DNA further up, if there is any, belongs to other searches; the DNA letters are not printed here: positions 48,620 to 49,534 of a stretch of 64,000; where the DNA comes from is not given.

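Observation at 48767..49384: Inverted-order one-component regulator: MerR-type HTH at the N-terminus, receiver domain at the C-terminus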

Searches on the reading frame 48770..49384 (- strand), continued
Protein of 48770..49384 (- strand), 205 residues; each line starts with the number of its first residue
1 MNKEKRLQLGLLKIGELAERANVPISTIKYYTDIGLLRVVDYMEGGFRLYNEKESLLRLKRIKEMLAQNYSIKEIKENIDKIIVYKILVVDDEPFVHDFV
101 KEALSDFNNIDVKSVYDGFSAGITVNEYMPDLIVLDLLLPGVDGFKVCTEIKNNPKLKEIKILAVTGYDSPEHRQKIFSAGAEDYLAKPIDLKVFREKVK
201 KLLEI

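Call 17: find_encoding_contigs(protein=P0069, flank=8000, max_places=1)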
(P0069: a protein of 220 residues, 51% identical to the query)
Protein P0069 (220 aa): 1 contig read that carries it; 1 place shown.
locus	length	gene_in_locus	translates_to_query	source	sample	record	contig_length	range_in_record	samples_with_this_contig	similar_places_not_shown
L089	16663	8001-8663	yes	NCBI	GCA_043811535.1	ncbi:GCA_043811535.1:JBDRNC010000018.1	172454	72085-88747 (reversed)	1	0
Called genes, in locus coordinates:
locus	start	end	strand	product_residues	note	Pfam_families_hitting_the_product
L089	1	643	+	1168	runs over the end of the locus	PF02811:PHP, PF07733:DNA_pol3_alpha, PF17657:DNA_pol3_finger, PF14579:HHH_6, PF01336:tRNA_anti-codon (weak)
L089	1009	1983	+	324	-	-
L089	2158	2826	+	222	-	-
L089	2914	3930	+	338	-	PF03255:ACCA, PF01039:Carboxyl_trans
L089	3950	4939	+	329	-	PF01116:F_bP_aldolase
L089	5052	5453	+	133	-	PF13279:4HBT_2, PF03061:4HBT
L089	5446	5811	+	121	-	PF00072:Response_reg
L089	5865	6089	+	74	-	PF01106:NifU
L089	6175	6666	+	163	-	PF00149:Metallophos, PF12850:Metallophos_2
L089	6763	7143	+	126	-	PF00571:CBS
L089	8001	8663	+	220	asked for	PF00376:MerR, PF13411:MerR_1, PF00072:Response_reg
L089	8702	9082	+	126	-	PF05635:23S_rRNA_IVP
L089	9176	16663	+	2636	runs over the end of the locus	PF13884:Peptidase_S74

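Call 18: find_encoding_contigs(protein=P0117, flank=8000, max_places=1)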
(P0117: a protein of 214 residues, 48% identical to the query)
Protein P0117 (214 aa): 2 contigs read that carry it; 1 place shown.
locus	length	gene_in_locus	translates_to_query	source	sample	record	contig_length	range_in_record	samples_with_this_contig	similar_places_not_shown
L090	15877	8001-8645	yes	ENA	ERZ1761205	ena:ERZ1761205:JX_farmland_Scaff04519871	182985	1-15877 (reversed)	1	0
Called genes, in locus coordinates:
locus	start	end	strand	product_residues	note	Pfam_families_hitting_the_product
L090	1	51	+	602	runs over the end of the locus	PF18949:DUF5693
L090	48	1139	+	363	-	PF04230:PS_pyruv_trans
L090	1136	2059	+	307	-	PF18075:FtsX_ECD (weak)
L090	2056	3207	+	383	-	PF01551:Peptidase_M23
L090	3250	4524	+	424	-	PF22694:CtpB_N-like, PF00595:PDZ, PF13180:PDZ_2, PF17820:PDZ_6, PF03572:Peptidase_S41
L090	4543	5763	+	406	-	PF04748:Polysacc_deac_2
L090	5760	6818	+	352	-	PF00814:TsaD, PF22521:HypF_C_2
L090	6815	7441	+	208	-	-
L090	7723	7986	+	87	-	PF00376:MerR, PF13411:MerR_1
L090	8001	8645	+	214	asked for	PF00376:MerR, PF13411:MerR_1, PF00072:Response_reg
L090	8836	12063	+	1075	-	PF13884:Peptidase_S74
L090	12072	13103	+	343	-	-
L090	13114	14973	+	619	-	PF13428:TPR_14 (faint), PF04932:Wzy_C, PF13414:TPR_11 (faint), PF13431:TPR_17 (faint), PF07719:TPR_2 (faint)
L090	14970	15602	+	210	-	-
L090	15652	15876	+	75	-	?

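Call 19: find_encoding_contigs(protein=P0118, flank=8000, max_places=1)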
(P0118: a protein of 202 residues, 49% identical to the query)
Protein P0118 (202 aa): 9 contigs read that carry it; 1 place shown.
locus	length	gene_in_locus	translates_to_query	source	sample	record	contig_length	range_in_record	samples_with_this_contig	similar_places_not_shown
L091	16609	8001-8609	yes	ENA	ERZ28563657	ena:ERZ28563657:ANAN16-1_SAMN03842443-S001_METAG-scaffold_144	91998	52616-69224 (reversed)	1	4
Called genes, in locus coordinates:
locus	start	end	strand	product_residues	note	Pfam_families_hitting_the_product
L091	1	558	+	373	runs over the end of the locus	PF04230:PS_pyruv_trans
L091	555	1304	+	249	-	PF18075:FtsX_ECD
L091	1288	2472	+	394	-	PF01551:Peptidase_M23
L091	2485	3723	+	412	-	PF00595:PDZ, PF13180:PDZ_2 (weak), PF17820:PDZ_6, PF03572:Peptidase_S41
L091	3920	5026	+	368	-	PF04748:Polysacc_deac_2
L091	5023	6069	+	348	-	PF00814:TsaD, PF02543:Carbam_trans_N (weak), PF22521:HypF_C_2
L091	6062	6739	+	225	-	PF00731:AIRC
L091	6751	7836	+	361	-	PF01969:Ni_insertion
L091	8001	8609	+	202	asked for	PF00376:MerR, PF13411:MerR_1, PF00072:Response_reg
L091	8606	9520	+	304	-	PF06280:fn3_5 (faint)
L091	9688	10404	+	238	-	-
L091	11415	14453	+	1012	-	PF00041:fn3 (faint), PF10179:NDNF (faint), PF13585:CHU_C (weak)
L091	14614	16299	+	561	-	-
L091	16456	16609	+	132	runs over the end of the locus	-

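Call 30: search_solved_structures(query=A2, max_evalue=0.001, show_alignments=0)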
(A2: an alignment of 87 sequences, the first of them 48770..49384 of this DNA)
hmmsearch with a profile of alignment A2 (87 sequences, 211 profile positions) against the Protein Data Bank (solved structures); distinct sequences matched with E-value up to 0.001: 323 (the best 60 are shown).
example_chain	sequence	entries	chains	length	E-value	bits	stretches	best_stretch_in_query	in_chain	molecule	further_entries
9g85_A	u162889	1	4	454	3.3e-31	111.6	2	84-205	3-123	Response regulator PleD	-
2wb4_A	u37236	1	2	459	3.4e-31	111.6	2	84-205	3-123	DIGUANYLATE CYCLASE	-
9g86_A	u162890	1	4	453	4.3e-31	111.3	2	84-205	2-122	Response regulator PleD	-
1w25_A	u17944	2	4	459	4.5e-31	111.2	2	84-205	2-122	STALKED-CELL DIFFERENTIATION CONTROLLING PROTEIN | RESPONSE REGULATOR PLED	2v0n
3cnb_A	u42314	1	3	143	6.1e-29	104.2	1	84-207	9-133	DNA-binding response regulator, merR family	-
9dvt_R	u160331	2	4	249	8.8e-28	100.5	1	84-204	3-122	DNA-binding dual master transcriptional regulator RpaA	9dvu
3lte_A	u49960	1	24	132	1e-27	100.2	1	82-203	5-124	Response regulator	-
2zwm_A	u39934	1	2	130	2.5e-24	89.1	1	83-203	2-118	Transcriptional regulatory protein yycF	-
3f6p_A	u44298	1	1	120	3.8e-24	88.6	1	83-202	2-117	Transcriptional regulatory protein yycF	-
9xzo_A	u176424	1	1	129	2e-23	86.2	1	84-207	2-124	De novo protein M1X0B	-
3t6k_A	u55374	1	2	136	4.7e-23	85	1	84-203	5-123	Response regulator receiver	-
1mvo_A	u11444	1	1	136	2.2e-22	82.8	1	83-203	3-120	PhoP response regulator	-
1nxo_A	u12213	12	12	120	3.3e-22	82.2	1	84-203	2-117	DNA-binding response regulator | Response regulator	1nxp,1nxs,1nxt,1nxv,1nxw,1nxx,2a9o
6eb7_A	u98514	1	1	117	8.3e-22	80.9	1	84-203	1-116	DNA-binding response regulator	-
1m5t_A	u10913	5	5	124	8.3e-22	80.9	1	83-204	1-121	cell division response regulator DivK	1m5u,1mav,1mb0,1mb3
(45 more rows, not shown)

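Call 34: find_related_loci(query=window:48770-49384:-, collection=metagenome_contigs, flank=5000)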
Query window:48770-49384:- (205 aa) in metagenome_contigs; peptide patterns used: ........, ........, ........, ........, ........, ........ (x = any residue, [..] = any of these).
459 stretches matched a pattern; 73 encode a relative of the query (tblastn E <= 1e-3); 73 distinct loci.
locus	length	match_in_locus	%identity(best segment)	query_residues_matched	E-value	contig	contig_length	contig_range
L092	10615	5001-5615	100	1-205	4e-133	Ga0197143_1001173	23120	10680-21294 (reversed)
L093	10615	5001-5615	92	1-205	3e-124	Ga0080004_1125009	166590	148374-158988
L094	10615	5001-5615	92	1-205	5e-124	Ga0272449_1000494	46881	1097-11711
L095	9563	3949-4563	91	1-205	4e-114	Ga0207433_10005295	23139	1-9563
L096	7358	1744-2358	88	1-205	9e-112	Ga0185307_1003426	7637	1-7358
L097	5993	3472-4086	88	1-205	4e-111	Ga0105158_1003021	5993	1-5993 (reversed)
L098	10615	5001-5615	85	1-205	5e-106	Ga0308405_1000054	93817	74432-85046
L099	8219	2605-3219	85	1-205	5e-106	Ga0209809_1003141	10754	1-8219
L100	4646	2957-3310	34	87-205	1e-16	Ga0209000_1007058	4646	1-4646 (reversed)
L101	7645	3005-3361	31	83-203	1e-13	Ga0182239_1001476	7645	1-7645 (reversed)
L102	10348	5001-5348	30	86-203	4e-13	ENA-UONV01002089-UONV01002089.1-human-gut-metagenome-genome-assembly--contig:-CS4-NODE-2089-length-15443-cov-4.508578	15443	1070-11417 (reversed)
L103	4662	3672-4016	31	86-203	3e-10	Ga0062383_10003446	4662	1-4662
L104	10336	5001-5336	27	86-200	6e-10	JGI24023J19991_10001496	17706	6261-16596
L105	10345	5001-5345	31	87-204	5e-10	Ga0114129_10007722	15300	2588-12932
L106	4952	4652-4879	37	129-204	1e-9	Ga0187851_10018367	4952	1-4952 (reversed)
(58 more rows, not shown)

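Call 38: predict_structure(alignment_id=A2)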
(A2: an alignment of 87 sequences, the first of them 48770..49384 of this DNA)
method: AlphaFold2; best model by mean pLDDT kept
length: 205 residues; sequences in the alignment: 87
mean_pLDDT: 90.0   pTM: 0.73
mean pLDDT of the five models: 90.0, 89.6, 89.2, 88.6, 88.3
residues with pLDDT >= 90: 124; 70-90: 79; 50-70: 2; < 50: 0
segments of 3 or more residues with pLDDT < 50: none
pLDDT, mean of each block of 10 residues (from residue 1): 85 95 95 93 90 91 90 87 84 92 87 88 86 93 89 88 91 92 93 93 88
secondary structure, 60 per line:
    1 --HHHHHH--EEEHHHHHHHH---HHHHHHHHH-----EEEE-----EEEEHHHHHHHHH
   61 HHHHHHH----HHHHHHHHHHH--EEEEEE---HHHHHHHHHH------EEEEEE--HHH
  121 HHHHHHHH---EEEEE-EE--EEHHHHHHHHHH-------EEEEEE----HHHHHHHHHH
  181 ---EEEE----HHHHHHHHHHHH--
elements in order: H3-8 E11-13 H14-21 H25-33 E39-42 E48-51 H52-67 H72-82 E85-90 H94-103 E110-115 H118-128 E132-136 H144-153 E161-166 H171-180 E184-187 H192-203

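Call 43: fold_search(model_id=the predicted structure, library=pdb)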
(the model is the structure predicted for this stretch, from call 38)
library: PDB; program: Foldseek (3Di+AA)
matches with E <= 10: 1816; with E <= 0.001: 637
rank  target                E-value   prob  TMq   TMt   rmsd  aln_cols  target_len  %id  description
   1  9dvt_R                1.5e-12  1.00  0.55  0.48   1.8       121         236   35  Cryo-EM structure of RpaA bound to PkaiBC DNA and the CTD of the alpha subunit of RNAP from the cyanobacterium Synecho (released 2025-10-15)
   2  9dvt_S                4.1e-12  1.00  0.55  0.48   1.8       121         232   35  Cryo-EM structure of RpaA bound to PkaiBC DNA and the CTD of the alpha subunit of RNAP from the cyanobacterium Synecho (released 2025-10-15)
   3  3gl9_B                6.3e-12  1.00  0.55  0.92   1.6       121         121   31  The structure of a histidine kinase-response regulator complex sheds light into two-component signaling and reveals a  (released 2009-10-27)
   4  4ja2                  2.1e-11  1.00  0.56  0.92   1.6       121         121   31  Structural basis of a rationally rewired protein-protein interface (RR468mutant V13P, L14I, I17M and N21V) (released 2013-09-04)
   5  3cnb_C                2.3e-11  1.00  0.56  0.92   1.5       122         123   30  Crystal structure of signal receiver domain of DNA binding response regulator protein (merR) from Colwellia psychreryt (released 2008-04-08)
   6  6rh8_C                3.3e-11  1.00  0.56  0.92   1.5       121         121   30  Revisiting pH-gated conformational switch. Complex HK853 mutant H260A -RR468 mutant D53A pH 5.3 (released 2020-02-19)
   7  3cnb_A                3.8e-11  1.00  0.56  0.92   1.2       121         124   30  Crystal structure of signal receiver domain of DNA binding response regulator protein (merR) from Colwellia psychreryt (released 2008-04-08)
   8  5hm6_A                4.3e-11  1.00  0.51  0.85   2.5       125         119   30  N-terminal domain of BfmR from Acinetobacter baumannii (released 2017-01-18)
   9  1zes_C                4.9e-11  1.00  0.55  0.91   1.8       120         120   31  BeF3- activated PhoB receiver domain (released 2005-09-20)
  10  5uht_B                5.2e-11  1.00  0.56  0.92   1.3       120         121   32  Structure of the Thermotoga maritima HK853-BeF3-RR468 complex at pH 5.0 (released 2017-12-27)
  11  6rh1_C                5.2e-11  1.00  0.55  0.92   1.4       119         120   31  Revisiting pH-gated conformational switch. Complex HK853-RR468 D53A pH 7 (released 2020-02-19)
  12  9xzo                  5.6e-11  1.00  0.51  0.84   2.6       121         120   36  Crystal structure of AI-designed response regulator like protein M1X0B (released 2025-10-01)
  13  5e3j_A                7.2e-11  1.00  0.54  0.89   1.7       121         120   32  The response regulator RstA is a potential drug target for Acinetobacter baumannii (released 2016-05-04)
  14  1m5t                  8.2e-11  1.00  0.57  0.93   1.3       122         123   30  CRYSTAL STRUCTURE OF THE RESPONSE REGULATOR DIVK (released 2002-11-15)
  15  1zes_A                8.7e-11  1.00  0.55  0.90   1.6       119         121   31  BeF3- activated PhoB receiver domain (released 2005-09-20)
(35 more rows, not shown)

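Call 67: search_protein_representatives(alignment_id=A2)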
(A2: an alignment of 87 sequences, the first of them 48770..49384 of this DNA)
Query: 87 sequences, 211 profile positions. Proteins with E-value up to 0.001 (for the whole library): 1118865; up to 1e-10: 314903; up to 1e-30: 5283. The best 150 are listed.
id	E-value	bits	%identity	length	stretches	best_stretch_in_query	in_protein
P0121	2.7e-82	291.7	-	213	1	4-208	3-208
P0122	1.1e-72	260.3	-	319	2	81-203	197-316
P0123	3.0e-69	249.0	-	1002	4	82-207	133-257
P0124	4.7e-69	248.4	-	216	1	6-208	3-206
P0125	1.2e-68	247.0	-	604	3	79-206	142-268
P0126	3.6e-67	242.3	-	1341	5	85-203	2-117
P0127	8.4e-67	241.1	-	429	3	78-207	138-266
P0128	9.9e-67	240.8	-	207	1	3-204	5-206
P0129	1.1e-66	240.7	-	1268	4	85-205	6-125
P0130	1.5e-66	240.3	-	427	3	82-207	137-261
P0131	2.4e-65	236.3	-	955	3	82-207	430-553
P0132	4.6e-65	235.4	-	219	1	6-208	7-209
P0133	1.4e-64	233.8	-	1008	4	54-208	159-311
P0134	3.9e-64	232.4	-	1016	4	10-193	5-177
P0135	7.2e-64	231.5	-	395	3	72-206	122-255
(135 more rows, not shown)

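Call 68: find_encoding_contigs(protein=P0026, flank=6000, max_places=1)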
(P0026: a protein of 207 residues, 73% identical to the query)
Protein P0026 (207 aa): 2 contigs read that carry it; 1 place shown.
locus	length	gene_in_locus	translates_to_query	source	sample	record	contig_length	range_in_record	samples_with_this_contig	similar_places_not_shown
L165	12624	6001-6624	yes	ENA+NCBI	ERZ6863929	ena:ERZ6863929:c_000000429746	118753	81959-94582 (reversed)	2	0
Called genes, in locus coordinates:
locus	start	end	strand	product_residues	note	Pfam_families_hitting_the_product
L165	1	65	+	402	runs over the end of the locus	PF01676:Metalloenzyme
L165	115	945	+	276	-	PF01048:PNP_UDP_1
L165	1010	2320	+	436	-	PF02885:Glycos_trans_3N, PF00591:Glycos_transf_3, PF07831:PYNP_C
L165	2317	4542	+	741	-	PF01368:DHH, PF00929:RNase_T, PF02272:DHHA1, PF17768:RecJ_OB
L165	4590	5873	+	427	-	PF01368:DHH, PF02272:DHHA1 (weak)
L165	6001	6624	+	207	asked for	PF00376:MerR, PF13411:MerR_1, PF00072:Response_reg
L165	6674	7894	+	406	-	PF00988:CPSase_sm_chain, PF00117:GATase, PF07722:Peptidase_C26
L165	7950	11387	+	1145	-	PF25596:CPSase_L_D1, PF02222:ATP-grasp (weak), PF02786:CPSase_L_D2, PF07478:Dala_Dala_lig_C (weak), PF02787:CPSase_L_D3, PF25596:CPSase_L_D1, PF02786:CPSase_L_D2, PF02142:MGS, +5 more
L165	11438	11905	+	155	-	PF23198:PDE8A_N (weak), PF00072:Response_reg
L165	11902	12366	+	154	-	-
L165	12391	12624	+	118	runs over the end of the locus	PF02261:Asp_decarbox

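Call 69: find_encoding_contigs(protein=P0032, flank=6000, max_places=1)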
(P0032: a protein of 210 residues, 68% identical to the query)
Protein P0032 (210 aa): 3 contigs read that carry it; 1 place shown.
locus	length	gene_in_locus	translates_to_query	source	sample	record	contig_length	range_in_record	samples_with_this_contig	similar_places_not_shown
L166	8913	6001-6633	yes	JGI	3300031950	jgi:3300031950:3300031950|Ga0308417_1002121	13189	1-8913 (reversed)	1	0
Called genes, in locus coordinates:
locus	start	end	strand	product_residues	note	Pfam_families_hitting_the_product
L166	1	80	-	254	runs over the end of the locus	PF01613:Flavin_Reduct, PF00301:Rubredoxin, PF21349:RUBY_RBDX (faint)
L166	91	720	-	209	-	PF22175:Ogg-HhH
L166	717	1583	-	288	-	PF00990:GGDEF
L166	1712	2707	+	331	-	PF01408:GFO_IDH_MocA, PF22725:GFO_IDH_MocA_C3, PF02894:GFO_IDH_MocA_C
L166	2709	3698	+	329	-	PF14249:Tocopherol_cycl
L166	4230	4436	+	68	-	-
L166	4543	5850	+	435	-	PF08013:GatZ_KbaZ-like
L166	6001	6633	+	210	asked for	PF13411:MerR_1, PF00376:MerR (weak), PF00072:Response_reg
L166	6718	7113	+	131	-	PF02261:Asp_decarbox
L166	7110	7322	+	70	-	-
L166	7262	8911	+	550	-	?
